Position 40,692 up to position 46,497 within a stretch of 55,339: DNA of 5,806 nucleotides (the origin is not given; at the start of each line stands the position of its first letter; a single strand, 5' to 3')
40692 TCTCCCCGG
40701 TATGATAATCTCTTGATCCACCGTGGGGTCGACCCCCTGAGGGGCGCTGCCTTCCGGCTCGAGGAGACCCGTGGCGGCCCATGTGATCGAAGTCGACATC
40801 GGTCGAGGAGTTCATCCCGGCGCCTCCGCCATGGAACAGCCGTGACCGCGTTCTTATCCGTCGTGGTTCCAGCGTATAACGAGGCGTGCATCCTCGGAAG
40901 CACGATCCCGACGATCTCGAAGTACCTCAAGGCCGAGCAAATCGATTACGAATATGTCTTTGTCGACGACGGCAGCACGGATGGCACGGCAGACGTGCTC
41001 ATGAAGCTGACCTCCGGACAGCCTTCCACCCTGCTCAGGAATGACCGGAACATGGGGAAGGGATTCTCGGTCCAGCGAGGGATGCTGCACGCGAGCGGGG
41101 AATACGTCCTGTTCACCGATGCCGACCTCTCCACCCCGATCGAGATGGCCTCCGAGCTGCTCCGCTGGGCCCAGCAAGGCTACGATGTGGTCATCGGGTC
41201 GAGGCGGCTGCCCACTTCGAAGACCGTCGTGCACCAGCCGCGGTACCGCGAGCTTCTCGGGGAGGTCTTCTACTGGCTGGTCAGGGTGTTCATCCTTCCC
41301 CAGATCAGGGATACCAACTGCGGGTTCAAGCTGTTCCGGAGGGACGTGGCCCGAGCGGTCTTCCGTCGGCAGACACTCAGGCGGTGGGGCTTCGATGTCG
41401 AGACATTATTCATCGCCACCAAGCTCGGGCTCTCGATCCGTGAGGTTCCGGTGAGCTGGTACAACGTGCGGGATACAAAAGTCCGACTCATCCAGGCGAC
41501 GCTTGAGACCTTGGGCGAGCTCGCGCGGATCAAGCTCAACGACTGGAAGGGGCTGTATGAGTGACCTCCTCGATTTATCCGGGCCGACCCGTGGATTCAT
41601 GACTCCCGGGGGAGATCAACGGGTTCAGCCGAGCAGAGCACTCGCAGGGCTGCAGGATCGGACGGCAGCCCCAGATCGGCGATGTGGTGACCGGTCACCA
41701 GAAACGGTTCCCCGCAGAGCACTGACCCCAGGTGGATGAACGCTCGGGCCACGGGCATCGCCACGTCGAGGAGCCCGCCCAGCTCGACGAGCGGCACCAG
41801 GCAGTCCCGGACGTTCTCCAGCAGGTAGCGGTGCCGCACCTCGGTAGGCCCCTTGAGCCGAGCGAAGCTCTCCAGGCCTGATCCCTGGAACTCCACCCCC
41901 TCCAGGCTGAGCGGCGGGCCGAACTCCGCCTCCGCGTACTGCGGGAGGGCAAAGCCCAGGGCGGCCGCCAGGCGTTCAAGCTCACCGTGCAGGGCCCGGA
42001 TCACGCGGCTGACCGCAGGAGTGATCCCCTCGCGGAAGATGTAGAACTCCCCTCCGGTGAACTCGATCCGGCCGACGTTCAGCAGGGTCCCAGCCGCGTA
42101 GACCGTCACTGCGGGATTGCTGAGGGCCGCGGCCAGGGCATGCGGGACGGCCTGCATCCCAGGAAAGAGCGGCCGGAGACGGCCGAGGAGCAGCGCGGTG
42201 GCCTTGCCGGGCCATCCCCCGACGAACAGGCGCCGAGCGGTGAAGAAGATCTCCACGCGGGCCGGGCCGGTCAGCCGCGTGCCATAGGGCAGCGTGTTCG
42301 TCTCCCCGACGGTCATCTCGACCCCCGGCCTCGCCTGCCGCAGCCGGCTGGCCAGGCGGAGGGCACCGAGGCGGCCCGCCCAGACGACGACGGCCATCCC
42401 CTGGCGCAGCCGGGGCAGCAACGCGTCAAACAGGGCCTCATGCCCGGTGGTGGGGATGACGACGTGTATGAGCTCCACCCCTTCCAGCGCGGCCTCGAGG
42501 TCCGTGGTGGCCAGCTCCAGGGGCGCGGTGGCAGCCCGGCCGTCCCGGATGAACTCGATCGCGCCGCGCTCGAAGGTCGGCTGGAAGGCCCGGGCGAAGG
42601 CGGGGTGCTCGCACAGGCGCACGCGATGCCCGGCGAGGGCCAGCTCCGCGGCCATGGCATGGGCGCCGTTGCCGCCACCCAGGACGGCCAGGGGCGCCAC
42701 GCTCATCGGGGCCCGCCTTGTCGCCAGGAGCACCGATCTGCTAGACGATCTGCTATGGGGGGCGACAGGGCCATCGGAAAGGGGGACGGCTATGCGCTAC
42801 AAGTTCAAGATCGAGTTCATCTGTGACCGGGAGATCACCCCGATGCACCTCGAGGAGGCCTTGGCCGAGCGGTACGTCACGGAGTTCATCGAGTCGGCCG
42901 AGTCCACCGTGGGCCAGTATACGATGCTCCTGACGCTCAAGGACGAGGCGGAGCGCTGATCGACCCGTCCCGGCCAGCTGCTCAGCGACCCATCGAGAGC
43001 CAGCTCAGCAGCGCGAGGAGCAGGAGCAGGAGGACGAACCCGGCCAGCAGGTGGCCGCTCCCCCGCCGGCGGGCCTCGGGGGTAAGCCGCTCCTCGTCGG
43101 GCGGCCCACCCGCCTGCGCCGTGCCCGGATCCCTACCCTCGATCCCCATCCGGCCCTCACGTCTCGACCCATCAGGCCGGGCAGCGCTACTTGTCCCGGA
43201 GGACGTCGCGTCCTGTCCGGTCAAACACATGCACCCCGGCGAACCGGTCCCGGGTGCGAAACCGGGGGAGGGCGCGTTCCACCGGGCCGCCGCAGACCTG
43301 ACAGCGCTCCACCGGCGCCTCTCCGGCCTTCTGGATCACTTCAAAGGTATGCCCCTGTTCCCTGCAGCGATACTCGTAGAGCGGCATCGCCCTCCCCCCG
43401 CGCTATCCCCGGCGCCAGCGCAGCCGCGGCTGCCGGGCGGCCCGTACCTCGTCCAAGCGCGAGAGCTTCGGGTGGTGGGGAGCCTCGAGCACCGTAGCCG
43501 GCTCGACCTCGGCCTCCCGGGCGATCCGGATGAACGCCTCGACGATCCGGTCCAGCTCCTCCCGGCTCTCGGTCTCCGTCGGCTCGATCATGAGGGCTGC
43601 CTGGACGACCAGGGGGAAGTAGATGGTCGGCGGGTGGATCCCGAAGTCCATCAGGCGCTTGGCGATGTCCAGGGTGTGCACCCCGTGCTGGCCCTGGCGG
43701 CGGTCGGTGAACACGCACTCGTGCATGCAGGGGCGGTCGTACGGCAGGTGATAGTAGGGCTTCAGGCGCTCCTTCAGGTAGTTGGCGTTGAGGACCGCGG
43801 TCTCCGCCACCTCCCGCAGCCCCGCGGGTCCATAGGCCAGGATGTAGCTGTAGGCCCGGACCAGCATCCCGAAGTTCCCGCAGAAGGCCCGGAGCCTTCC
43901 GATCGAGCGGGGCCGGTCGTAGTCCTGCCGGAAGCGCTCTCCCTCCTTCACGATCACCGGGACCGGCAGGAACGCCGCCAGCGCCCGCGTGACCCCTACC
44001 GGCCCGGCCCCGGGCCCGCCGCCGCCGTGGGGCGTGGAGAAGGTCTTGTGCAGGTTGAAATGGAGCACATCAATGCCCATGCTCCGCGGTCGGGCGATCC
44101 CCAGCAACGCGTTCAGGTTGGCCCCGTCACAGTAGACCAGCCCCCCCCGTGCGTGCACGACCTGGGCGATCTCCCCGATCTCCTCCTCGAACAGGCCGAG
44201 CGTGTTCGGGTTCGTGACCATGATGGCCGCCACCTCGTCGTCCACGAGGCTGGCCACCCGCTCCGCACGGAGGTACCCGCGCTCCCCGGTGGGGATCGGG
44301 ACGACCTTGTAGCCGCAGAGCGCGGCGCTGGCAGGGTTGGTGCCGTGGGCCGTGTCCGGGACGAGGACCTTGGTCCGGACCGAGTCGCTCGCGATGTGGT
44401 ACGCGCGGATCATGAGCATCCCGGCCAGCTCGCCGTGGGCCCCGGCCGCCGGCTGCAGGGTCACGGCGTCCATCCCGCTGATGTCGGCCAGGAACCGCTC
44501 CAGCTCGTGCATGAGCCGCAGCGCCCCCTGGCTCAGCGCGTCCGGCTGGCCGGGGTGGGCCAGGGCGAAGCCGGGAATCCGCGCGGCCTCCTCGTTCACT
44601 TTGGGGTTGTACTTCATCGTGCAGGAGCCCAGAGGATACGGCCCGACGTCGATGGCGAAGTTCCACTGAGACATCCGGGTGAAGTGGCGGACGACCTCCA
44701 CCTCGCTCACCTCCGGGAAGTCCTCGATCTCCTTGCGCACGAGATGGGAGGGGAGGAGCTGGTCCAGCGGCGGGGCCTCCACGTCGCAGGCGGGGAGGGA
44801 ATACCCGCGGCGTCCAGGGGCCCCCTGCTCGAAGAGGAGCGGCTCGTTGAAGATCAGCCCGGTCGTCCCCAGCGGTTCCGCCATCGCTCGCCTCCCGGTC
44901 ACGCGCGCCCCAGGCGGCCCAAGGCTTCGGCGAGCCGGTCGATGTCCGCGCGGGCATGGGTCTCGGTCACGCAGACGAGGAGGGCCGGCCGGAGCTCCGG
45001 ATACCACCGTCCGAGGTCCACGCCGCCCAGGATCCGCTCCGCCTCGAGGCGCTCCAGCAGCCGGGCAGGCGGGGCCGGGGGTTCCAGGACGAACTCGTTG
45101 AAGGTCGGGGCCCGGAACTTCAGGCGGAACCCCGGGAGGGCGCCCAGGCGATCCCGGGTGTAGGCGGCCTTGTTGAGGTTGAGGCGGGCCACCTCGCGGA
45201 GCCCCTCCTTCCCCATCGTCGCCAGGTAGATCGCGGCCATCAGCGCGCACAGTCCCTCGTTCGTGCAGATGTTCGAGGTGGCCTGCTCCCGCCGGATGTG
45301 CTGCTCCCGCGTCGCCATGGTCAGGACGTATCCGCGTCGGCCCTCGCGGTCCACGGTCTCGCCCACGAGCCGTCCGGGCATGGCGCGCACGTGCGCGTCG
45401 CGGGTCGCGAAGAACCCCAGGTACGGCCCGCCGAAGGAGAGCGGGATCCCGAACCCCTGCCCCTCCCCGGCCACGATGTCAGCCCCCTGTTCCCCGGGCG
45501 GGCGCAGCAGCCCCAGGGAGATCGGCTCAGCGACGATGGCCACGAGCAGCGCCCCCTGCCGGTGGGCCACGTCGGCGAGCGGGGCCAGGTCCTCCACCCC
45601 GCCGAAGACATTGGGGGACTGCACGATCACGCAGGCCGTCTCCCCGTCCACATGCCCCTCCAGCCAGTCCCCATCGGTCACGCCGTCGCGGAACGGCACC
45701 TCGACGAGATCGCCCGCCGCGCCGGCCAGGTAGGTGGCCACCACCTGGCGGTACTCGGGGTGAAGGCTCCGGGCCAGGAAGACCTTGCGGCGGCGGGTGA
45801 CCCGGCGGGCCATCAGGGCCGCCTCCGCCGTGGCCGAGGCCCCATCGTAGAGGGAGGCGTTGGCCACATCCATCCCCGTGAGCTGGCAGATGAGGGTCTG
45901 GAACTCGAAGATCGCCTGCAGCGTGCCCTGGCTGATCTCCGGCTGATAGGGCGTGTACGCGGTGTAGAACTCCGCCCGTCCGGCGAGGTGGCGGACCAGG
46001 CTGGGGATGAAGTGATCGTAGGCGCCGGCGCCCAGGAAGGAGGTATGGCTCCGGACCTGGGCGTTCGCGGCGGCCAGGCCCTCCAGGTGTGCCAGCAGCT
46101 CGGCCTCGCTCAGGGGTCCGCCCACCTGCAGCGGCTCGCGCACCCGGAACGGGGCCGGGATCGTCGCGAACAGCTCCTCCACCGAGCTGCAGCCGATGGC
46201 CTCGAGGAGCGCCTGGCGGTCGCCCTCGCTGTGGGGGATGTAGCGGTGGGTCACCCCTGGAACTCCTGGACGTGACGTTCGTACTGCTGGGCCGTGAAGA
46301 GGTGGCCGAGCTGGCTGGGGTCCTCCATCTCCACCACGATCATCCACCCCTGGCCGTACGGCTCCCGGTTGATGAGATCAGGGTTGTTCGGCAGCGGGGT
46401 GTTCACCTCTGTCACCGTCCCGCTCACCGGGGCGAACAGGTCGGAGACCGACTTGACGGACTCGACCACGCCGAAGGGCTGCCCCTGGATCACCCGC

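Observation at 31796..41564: Envelope glycosylation island: two inverted YfhO GT-C paralogs around a GtrB/CsbB-like lipid-carrier glycosyltransferase and a dedicated NDP-sugar pathway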

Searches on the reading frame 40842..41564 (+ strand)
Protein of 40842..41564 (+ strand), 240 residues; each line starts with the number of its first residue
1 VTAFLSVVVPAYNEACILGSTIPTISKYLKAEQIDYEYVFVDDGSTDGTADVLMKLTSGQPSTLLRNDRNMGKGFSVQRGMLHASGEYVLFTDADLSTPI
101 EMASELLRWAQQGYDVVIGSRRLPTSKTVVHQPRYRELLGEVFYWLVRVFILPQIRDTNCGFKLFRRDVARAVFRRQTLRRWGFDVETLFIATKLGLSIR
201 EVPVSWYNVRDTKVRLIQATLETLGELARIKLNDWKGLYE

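Call 16: search_solved_structures(query=window:40842-41564:+, max_evalue=0.00001)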
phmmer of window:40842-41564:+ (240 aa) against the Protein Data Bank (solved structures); distinct sequences matched with E-value up to 0.00001: 15.
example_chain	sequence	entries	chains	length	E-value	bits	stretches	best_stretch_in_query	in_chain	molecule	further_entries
5mlz_A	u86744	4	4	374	4.8e-19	71.9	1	5-174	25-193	Dolichol monophosphate mannose synthase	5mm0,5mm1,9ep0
5ekp_C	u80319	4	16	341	7.1e-16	61.6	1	2-174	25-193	Uncharacterized glycosyltransferase sll0501 | Glycosyltransferase sll0501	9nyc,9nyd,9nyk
9nye_A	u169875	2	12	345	7.3e-16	61.5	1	2-174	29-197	Glycosyltransferase sll0501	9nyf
5eke_A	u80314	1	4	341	7.4e-16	61.5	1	2-174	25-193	Uncharacterized glycosyltransferase sll0501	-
9hwj_A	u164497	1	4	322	2.5e-14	56.5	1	5-172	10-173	Undecaprenyl-phosphate 4-deoxy-4-formamido-L-arabinose transferase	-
9bhc_C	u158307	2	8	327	1.9e-13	53.6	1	5-174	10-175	Undecaprenyl-phosphate 4-deoxy-4-formamido-L-arabinose transferase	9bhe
8vxh_A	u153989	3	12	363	2.5e-13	53.2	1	5-174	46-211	Undecaprenyl-phosphate 4-deoxy-4-formamido-L-arabinose transferase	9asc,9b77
2z87_A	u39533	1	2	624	7.2e-09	38.6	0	5-127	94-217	Chondroitin synthase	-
2z86_A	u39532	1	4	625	7.3e-09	38.6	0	5-127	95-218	Chondroitin synthase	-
6yv7_B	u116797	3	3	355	9.7e-09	38.2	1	5-112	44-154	Glycosyl transferase, family 2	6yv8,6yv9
6yv7_A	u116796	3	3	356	9.7e-09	38.2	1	5-112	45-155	Glycosyl transferase, family 2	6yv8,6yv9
8bz4_A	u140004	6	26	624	2.2e-07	33.8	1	5-119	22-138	Glycosyltransferase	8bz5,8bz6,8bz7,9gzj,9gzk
8bz8_A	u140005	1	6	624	2.2e-07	33.8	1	5-119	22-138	Glycosyltransferase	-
3bcv_A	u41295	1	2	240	1.3e-06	31.2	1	5-136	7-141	Putative glycosyltransferase protein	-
6p61_A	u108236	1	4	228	1.4e-06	31.1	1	5-100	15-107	Glycosyltransferase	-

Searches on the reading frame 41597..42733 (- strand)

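Call 6: search_protein_families(library=pfam, proteins=[window:41597-42733:-], max_evalue=0.01)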
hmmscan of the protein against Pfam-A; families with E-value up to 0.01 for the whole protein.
window:41597-42733:- (378 aa): 4 families
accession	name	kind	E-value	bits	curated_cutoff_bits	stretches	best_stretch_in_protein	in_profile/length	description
PF02317.23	Octopine_DH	-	7.8e-26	91.3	30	1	196-339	2-149/150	NAD/NADP octopine/nopaline dehydrogenase, alpha-helical domain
PF01210.29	NAD_Gly3P_dh_N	-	0.00079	19.9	23.1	1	15-116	2-100/158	NAD-dependent glycerol-3-phosphate dehydrogenase N-terminus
PF03807.23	F420_oxidored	-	0.0023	18.9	21.6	1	15-116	2-89/94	NADP oxidoreductase coenzyme F420-dependent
PF03447.22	NAD_binding_3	-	0.0072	17.5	24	0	65-134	36-105/116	Homoserine dehydrogenase, NAD binding domain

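Call 7: search_protein_families(library=ncbifam, proteins=[window:41597-42733:-], max_evalue=0.001)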
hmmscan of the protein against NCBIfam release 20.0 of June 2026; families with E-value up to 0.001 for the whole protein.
window:41597-42733:- (378 aa): 3 families
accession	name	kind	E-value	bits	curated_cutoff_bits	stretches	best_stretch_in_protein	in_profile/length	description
NF011211.0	PRK14618.1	equivalog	1.4e-05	24.5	489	1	13-110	5-98/328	NAD(P)H-dependent glycerol-3-phosphate dehydrogenase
NF000946.0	PRK00094.2-4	equivalog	1.7e-05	23.9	455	1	13-116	5-105/342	NAD(P)H-dependent glycerol-3-phosphate dehydrogenase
NF000939.0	PRK00094.1-1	equivalog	0.00029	20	473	1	12-121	5-110/339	NAD(P)H-dependent glycerol-3-phosphate dehydrogenase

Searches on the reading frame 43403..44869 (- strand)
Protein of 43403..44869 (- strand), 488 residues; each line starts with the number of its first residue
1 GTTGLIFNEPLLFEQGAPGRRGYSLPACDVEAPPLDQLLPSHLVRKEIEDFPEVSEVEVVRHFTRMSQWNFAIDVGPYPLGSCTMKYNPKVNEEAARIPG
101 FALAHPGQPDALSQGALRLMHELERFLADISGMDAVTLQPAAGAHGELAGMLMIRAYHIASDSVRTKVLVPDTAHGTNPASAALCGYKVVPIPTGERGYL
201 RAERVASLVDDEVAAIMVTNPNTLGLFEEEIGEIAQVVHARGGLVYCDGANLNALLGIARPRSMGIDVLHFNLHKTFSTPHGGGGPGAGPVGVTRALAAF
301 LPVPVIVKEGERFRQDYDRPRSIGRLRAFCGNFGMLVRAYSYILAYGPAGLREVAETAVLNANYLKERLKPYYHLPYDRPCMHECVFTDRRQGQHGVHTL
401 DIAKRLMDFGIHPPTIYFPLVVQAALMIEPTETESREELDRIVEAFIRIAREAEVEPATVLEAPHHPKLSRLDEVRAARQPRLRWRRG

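Call 56: find_homologous_proteins(query=window:43403-44869:-, max_evalue=1e-100)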
Query window:43403-44869:- (488 aa): 7999 proteins with E <= 1e-100 among 8000 candidates; the best 120 are listed.
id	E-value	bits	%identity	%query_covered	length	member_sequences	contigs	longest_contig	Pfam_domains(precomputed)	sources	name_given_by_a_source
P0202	0.0e+0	1118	100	100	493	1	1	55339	PF02347.23,PF21478.4,PF00266.26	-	-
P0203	5.1e-230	783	68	100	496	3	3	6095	PF02347.23,PF21478.4,PF00266.26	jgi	jgi:glycine dehydrogenase subunit 2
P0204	2.8e-228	777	68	100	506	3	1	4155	PF02347.23,PF21478.4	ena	-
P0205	1.0e-226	772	69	100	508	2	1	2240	PF02347.23,PF21478.4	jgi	jgi:glycine dehydrogenase subunit 2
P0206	7.3e-226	769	68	100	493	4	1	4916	PF02347.23,PF21478.4,PF00266.26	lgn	-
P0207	4.4e-225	766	66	100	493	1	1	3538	PF02347.23,PF21478.4,PF00266.26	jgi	-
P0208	6.1e-225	766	66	100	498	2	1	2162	PF02347.23,PF21478.4,PF00266.26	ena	-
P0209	6.8e-225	766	66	100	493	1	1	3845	PF02347.23,PF21478.4,PF00266.26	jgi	jgi:glycine dehydrogenase subunit 2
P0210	1.6e-224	765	65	100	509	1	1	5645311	PF02347.23,PF21478.4,PF00266.26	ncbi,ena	-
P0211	2.5e-224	764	67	100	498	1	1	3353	PF02347.23,PF21478.4,PF00266.26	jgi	jgi:glycine dehydrogenase subunit 2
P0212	3.6e-224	763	69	99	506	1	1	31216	PF02347.23,PF21478.4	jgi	jgi:glycine dehydrogenase subunit 2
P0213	3.9e-224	763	67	100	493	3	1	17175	PF02347.23,PF21478.4,PF00266.26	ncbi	-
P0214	5.1e-224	763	67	100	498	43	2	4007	PF02347.23,PF21478.4,PF00266.26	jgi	jgi:glycine dehydrogenase subunit 2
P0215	6.0e-224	763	68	99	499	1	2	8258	PF02347.23,PF21478.4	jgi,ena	-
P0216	8.5e-224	762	66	100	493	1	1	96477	PF02347.23,PF21478.4,PF00266.26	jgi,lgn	-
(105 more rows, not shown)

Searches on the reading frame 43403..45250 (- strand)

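Call 7: search_protein_families(library=ncbifam, proteins=[window:43403-45250:-], max_evalue=0.001)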
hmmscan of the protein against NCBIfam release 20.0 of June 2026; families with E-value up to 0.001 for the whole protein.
window:43403-45250:- (615 aa): 6 families
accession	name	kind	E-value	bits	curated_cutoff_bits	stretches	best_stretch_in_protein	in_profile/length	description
NF003346.0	PRK04366.1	equivalog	7.3e-220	730.7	441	1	134-612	7-487/487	aminomethyl-transferring glycine dehydrogenase subunit GcvPB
TIGR00461.1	gcvP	equivalog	2.4e-111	373.1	859.2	1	181-582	466-870/939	aminomethyl-transferring glycine dehydrogenase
NF001696.0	PRK00451.1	equivalog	2.9e-28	99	364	1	168-575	33-444/447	aminomethyl-transferring glycine dehydrogenase subunit GcvPA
TIGR01977.1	am_tr_V_EF2568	hypoth_equivalog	0.00011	21.3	377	1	319-412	117-209/376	cysteine desulfurase family protein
NF041364.1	GntC_guanitoxin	equivalog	0.00015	20.8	415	1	293-375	85-173/356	guanitoxin biosynthesis PLP-dependent (S)-gamma-hydroxy-L-arginine cyclodehydratase GntC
TIGR03403.1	nifS_epsilon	equivalog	0.00016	20.6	587.7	1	290-412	88-211/382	NifS family cysteine desulfurase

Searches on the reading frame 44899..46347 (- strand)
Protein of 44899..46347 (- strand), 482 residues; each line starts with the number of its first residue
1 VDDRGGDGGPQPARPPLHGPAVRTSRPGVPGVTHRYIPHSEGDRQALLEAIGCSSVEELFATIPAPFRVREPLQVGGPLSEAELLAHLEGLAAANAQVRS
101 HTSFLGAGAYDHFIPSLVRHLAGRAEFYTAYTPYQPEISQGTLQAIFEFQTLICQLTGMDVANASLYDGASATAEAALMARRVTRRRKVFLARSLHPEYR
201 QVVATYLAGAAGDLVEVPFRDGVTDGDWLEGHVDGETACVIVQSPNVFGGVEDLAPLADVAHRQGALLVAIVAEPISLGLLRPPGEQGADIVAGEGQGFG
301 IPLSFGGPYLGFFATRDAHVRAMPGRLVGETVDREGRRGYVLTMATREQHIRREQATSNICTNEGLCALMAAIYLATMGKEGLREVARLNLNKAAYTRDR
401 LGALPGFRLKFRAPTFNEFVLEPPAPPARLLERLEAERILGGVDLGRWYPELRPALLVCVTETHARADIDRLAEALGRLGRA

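Call 74: search_protein_families(library=pfam, proteins=[window:44899-46347:-], max_evalue=0.00001)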
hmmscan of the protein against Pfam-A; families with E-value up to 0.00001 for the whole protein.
window:44899-46347:- (482 aa): 1 family
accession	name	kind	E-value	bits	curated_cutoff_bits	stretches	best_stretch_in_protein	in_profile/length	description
PF02347.22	GDC-P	-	1.8e-134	449.3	26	1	34-475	1-428/429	Glycine cleavage system P-protein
